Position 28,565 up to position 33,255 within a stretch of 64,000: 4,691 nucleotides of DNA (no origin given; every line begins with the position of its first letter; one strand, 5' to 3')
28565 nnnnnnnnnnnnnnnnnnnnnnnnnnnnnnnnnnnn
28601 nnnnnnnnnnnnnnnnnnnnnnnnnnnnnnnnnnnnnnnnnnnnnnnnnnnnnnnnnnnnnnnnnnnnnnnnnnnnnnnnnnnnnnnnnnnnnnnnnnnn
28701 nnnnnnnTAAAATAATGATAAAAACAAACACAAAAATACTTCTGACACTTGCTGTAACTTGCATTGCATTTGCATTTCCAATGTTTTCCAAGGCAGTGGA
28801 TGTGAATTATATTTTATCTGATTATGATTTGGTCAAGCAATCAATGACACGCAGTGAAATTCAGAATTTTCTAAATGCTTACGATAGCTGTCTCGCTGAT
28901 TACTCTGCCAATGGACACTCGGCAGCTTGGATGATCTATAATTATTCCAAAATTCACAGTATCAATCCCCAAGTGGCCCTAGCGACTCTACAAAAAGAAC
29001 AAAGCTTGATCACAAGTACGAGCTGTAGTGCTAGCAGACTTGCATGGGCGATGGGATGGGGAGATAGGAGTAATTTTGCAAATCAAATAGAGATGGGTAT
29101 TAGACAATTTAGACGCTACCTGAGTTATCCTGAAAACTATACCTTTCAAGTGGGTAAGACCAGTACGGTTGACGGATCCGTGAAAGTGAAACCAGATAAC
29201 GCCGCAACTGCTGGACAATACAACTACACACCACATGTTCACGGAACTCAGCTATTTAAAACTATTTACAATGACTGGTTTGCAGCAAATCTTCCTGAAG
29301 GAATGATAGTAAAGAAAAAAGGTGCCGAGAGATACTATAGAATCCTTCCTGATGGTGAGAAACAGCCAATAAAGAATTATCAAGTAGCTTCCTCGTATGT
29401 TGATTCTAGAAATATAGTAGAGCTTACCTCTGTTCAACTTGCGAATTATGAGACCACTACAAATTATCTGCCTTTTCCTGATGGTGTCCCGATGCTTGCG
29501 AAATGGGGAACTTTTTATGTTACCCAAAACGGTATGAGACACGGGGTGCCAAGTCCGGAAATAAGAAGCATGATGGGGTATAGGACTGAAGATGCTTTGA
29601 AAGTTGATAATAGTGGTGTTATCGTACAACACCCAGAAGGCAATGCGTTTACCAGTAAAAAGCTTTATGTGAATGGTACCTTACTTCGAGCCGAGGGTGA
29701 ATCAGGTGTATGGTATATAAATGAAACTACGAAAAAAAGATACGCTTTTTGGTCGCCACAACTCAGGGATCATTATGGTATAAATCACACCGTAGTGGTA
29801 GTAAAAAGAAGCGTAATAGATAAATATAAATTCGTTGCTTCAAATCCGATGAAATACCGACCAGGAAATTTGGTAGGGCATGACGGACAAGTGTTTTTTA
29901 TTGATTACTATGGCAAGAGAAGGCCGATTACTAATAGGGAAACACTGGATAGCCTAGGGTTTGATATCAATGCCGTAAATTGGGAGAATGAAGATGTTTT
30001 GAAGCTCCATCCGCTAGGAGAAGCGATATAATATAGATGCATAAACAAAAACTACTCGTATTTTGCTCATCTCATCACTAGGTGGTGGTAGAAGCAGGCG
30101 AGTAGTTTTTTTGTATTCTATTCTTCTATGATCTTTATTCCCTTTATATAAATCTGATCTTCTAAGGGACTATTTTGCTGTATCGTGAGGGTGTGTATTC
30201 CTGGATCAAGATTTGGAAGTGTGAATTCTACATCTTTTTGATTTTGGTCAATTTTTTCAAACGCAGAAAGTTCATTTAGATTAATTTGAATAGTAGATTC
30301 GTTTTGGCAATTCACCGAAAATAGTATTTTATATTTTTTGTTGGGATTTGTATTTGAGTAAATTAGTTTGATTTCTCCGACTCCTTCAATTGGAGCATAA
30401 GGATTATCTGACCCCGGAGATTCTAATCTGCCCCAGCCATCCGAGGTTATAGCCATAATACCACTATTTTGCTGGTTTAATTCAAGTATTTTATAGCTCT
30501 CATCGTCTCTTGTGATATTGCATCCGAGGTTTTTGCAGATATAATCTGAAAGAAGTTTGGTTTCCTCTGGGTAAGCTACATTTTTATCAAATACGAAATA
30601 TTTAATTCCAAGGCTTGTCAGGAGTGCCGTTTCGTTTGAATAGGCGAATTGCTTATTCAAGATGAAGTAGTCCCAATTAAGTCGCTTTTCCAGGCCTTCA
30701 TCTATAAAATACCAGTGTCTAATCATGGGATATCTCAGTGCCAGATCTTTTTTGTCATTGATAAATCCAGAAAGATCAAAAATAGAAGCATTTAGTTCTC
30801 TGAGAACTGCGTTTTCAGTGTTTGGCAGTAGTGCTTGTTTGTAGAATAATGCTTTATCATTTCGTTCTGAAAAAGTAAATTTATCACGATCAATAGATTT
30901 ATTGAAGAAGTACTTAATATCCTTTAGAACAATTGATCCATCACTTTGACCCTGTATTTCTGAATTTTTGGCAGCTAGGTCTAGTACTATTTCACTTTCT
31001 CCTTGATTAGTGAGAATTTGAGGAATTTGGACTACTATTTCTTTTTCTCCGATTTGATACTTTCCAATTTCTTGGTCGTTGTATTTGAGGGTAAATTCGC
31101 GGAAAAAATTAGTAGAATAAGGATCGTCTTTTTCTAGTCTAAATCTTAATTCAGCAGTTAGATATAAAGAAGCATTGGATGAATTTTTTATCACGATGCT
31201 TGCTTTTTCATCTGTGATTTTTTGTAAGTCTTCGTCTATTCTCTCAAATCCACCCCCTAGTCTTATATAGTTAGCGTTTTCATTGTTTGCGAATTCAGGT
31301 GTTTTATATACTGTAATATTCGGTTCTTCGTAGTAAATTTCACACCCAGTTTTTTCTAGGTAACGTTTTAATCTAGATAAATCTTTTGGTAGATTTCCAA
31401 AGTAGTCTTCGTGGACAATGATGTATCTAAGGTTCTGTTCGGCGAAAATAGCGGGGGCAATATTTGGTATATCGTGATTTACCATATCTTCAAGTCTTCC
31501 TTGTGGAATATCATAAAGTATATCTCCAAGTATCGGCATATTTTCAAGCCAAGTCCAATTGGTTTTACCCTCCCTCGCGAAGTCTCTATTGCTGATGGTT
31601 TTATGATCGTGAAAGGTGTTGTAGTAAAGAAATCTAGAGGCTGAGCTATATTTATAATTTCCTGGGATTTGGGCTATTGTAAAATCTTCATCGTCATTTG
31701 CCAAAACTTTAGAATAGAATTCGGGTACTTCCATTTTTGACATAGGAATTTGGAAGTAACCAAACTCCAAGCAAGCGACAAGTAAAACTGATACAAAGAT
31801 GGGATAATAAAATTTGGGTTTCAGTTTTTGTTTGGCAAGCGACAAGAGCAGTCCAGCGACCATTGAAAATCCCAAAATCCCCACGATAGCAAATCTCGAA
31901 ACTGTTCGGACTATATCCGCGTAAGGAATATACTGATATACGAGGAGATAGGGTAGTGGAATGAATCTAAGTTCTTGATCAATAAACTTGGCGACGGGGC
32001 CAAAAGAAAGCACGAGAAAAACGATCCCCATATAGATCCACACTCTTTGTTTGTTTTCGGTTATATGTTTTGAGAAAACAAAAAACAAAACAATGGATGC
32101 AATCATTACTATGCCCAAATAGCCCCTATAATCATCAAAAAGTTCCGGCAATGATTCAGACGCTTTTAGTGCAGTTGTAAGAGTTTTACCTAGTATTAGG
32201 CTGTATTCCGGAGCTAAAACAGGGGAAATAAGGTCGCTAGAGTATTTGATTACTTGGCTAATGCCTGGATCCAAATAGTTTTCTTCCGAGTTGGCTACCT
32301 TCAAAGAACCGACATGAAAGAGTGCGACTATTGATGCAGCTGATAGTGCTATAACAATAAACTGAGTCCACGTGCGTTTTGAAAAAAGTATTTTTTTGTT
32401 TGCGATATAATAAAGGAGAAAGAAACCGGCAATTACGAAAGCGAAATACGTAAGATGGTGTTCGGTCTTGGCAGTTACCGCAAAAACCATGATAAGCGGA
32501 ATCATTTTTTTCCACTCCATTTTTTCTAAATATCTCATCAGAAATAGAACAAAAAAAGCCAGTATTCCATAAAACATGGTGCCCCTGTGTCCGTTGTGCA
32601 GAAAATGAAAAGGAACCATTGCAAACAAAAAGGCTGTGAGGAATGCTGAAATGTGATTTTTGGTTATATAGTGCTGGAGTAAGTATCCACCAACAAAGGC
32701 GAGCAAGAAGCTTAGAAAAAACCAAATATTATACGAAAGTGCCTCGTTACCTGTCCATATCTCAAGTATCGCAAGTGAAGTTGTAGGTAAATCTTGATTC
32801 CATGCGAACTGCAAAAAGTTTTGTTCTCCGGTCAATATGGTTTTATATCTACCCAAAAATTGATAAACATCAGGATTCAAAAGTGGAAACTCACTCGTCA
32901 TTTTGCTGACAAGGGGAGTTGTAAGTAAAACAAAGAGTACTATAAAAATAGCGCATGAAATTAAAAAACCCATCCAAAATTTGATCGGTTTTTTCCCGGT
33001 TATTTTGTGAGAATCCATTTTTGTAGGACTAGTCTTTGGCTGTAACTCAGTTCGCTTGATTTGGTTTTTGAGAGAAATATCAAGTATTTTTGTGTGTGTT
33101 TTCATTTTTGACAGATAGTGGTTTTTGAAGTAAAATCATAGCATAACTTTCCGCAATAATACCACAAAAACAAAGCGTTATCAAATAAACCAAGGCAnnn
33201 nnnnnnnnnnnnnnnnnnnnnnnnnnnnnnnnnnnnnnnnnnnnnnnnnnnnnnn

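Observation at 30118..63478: About 33-kb glycan-assembly super-locus with three Wzx-like flippases, a Wzy/ligase-like protein and multiple GT-C enzymes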

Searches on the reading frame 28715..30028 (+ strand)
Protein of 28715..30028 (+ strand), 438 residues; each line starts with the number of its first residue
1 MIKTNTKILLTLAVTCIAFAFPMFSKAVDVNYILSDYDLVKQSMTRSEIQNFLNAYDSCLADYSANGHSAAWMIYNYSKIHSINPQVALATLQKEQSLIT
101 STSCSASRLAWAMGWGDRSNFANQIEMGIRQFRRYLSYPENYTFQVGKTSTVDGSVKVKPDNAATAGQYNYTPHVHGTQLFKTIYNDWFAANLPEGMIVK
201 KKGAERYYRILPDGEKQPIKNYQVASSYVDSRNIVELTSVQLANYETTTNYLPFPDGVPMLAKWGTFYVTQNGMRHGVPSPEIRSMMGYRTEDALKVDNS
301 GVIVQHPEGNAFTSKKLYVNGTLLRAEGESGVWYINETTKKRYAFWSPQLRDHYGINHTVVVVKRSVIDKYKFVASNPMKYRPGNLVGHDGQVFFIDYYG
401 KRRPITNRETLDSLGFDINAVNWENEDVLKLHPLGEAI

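Call 5: search_protein_families(library=pfam, proteins=[window:28715-30028:+], max_evalue=0.01)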
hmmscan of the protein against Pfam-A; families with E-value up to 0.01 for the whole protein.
window:28715-30028:+ (438 aa): 1 family
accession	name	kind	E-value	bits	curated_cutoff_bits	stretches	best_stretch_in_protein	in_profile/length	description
PF05108.18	T7SS_ESX1_EccB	-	0.002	17.3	27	0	265-296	415-445/474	Type VII secretion system ESX-1, transport TM domain B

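Call 82: search_protein_families(library=pfam, proteins=[window:28715-30028:+], max_evalue=1)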
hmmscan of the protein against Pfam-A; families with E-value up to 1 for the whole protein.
window:28715-30028:+ (438 aa): 1 family
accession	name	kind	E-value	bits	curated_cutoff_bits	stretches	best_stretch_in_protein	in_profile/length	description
PF05108.18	T7SS_ESX1_EccB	-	0.002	17.3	27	1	265-296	415-445/474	Type VII secretion system ESX-1, transport TM domain B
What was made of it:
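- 28715..30031 (+): 438-aa secreted or membrane-anchored protein of unknown function; possible accessory of 30118. No Pfam family (calls 5, 82).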

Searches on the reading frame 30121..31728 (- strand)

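Call 82: search_protein_families(library=pfam, proteins=[window:30121-31728:-], max_evalue=1)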
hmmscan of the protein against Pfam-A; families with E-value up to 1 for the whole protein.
window:30121-31728:- (536 aa): 3 families
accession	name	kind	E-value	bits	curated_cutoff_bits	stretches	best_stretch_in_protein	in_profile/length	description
PF11110.13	Phage_hub_GP28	-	0.069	13.5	21.5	0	372-420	3-51/154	Baseplate hub distal subunit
PF16116.10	DUF4832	-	0.09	13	29.2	1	173-267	123-213/216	Domain of unknown function (DUF4832)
PF21577.3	PG_0320-like_C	-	0.18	12.4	27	0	452-510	7-61/106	PG_0320-like, C-terminal domain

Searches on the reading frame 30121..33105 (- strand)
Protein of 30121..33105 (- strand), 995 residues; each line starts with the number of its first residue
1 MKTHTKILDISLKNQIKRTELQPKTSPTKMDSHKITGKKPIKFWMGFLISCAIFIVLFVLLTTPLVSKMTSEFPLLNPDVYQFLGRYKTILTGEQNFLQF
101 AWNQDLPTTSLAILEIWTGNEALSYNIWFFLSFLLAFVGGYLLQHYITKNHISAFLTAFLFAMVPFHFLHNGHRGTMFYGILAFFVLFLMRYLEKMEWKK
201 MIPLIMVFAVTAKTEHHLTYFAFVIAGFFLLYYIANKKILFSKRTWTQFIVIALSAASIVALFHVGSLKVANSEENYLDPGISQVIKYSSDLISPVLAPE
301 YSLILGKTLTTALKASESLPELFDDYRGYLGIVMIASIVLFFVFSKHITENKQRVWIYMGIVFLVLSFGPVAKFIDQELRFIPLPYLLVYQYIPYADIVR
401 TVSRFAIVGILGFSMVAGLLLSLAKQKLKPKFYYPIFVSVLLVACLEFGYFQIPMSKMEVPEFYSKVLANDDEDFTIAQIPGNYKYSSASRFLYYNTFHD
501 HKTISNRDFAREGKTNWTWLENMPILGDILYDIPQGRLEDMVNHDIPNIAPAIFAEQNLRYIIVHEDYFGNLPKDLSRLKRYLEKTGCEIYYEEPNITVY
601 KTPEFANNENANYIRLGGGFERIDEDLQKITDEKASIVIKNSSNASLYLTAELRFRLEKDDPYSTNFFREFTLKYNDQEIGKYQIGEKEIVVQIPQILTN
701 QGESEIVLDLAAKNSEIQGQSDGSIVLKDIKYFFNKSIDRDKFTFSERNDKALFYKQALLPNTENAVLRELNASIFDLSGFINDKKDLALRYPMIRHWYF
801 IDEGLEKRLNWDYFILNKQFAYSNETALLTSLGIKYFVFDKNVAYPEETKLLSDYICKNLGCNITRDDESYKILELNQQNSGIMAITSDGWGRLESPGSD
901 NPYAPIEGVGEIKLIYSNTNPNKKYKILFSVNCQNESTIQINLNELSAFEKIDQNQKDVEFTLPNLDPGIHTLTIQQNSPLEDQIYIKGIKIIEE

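Call 3: search_protein_families(library=pfam, proteins=[window:30121-33105:-], max_evalue=0.01)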
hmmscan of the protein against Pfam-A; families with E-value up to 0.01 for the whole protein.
window:30121-33105:- (995 aa): 0 families

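Call 11: search_protein_families(library=ncbifam, proteins=[window:30121-33105:-], max_evalue=0.01)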
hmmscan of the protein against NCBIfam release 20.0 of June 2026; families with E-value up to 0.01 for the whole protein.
window:30121-33105:- (995 aa): 0 families

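Call 17: search_solved_structures(query=window:30121-33105:-, max_evalue=10)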
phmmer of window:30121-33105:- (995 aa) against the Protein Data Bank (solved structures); distinct sequences matched with E-value up to 10: 2.
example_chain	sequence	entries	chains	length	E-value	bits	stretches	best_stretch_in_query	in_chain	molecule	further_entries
7ura_A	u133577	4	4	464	2.6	9.2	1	130-212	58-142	Isoform 2 of Protein-serine O-palmitoleoyltransferase porcupine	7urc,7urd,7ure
9oo6_A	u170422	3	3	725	3.4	8.9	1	130-212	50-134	Isoform 3 of Protein-serine O-palmitoleoyltransferase porcupine,Green fluorescent protein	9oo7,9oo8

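Call 40: find_homologous_proteins(query=window:30121-33105:-, max_evalue=0.001)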
Query window:30121-33105:- (995 aa): 2 proteins with E <= 0.001 among 8000 candidates.
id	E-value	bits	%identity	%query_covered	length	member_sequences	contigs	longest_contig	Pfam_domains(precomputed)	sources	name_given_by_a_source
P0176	0.0e+0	2263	100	100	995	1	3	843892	PF19830.5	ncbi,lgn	-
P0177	6.2e-212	725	39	98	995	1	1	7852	-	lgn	-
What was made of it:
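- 30118..33105 (-): 995-aa membrane protein (about 11 TM plus a ~545-aa extracytoplasmic C-terminal domain); probable fifth GT-C. Only two sequences found (call 40).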

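Call 55: find_encoding_contigs(protein=P0177, flank=10000, max_places=3)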
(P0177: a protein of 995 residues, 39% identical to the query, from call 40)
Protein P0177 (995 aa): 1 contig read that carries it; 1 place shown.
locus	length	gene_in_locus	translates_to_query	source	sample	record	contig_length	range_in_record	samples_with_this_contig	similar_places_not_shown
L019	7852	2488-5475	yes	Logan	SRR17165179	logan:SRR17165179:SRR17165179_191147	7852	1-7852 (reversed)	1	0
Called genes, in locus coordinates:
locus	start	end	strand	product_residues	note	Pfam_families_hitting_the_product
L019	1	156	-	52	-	?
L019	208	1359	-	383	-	PF13439:Glyco_transf_4, PF13477:Glyco_trans_4_2 (weak), PF13579:Glyco_trans_4_4, PF20706:GT4-conflict, PF00534:Glycos_transf_1, PF13692:Glyco_trans_1_4, PF13524:Glyco_trans_1_2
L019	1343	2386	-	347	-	PF00106:adh_short, PF01073:3Beta_HSD, PF01370:Epimerase, PF02719:Polysacc_synt_2, PF04321:RmlD_sub_bind, PF05368:NmrA, PF07993:NAD_binding_4, PF13460:NAD_binding_10, +2 more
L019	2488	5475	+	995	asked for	-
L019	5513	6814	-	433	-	-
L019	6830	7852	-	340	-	?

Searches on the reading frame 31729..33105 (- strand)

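Call 82: search_protein_families(library=pfam, proteins=[window:31729-33105:-], max_evalue=1)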
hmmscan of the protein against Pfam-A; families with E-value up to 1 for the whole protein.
window:31729-33105:- (459 aa): 1 family
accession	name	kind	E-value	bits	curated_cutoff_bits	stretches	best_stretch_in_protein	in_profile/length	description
PF13786.12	DUF4179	-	0.29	12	30.1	0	43-85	5-48/94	Domain of unknown function (DUF4179)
